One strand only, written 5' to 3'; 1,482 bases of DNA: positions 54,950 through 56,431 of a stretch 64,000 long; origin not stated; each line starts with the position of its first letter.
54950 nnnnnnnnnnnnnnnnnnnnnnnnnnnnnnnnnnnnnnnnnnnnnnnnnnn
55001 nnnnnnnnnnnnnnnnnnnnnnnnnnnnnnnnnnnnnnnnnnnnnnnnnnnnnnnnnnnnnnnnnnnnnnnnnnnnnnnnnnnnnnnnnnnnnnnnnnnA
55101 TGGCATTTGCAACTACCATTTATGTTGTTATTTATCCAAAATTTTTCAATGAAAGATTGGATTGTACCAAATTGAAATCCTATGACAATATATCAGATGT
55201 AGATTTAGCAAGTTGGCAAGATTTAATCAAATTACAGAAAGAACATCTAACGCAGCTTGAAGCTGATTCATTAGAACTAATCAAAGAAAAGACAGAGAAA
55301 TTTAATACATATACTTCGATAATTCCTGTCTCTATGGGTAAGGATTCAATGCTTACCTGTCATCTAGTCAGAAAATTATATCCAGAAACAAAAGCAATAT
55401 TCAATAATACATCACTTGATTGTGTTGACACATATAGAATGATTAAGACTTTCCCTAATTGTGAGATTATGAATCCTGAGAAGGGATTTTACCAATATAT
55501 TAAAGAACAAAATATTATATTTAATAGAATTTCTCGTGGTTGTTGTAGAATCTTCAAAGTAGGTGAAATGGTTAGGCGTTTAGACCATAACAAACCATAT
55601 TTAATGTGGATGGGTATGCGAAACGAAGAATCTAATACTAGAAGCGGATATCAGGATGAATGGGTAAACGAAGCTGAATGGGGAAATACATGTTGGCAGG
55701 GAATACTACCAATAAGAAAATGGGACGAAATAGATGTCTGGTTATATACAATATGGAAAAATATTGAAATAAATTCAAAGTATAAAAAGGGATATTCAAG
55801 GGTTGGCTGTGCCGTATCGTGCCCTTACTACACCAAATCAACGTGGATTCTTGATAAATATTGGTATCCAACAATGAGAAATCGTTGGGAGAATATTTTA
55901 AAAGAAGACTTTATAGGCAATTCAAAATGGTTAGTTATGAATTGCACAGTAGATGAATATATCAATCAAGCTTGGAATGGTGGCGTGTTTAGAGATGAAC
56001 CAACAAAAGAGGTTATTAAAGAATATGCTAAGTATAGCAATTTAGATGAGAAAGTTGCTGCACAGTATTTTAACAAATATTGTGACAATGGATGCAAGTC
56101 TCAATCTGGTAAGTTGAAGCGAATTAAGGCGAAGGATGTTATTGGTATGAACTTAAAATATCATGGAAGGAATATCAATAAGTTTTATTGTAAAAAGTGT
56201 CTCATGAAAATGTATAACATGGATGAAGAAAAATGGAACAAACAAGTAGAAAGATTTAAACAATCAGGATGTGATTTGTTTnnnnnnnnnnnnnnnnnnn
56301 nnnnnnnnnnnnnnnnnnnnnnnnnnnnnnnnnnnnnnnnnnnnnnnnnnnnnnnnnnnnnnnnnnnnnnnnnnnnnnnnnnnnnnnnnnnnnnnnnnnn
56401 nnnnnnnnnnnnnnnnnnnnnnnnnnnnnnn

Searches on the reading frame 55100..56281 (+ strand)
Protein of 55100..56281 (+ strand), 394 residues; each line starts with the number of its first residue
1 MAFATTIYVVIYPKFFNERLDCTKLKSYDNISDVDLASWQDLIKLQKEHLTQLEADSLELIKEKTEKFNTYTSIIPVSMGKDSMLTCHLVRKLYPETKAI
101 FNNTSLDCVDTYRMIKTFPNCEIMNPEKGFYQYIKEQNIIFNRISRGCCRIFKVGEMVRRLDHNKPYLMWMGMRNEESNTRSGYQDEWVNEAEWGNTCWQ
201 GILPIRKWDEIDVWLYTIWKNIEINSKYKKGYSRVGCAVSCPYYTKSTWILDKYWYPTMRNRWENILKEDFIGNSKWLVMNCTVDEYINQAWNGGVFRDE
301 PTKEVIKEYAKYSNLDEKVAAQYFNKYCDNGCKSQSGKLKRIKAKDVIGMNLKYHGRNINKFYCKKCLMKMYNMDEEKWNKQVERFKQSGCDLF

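Call 32: search_protein_families(library=pfam, max_evalue=0.001, proteins=[window:55100-56281:+])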
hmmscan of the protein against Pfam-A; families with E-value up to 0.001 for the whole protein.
window:55100-56281:+ (394 aa): 1 family
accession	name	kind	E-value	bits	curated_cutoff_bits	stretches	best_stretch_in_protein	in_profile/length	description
PF01507.26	PAPS_reduct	-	2.3e-25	90.1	22.5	1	74-239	3-171/175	Phosphoadenosine phosphosulfate reductase domain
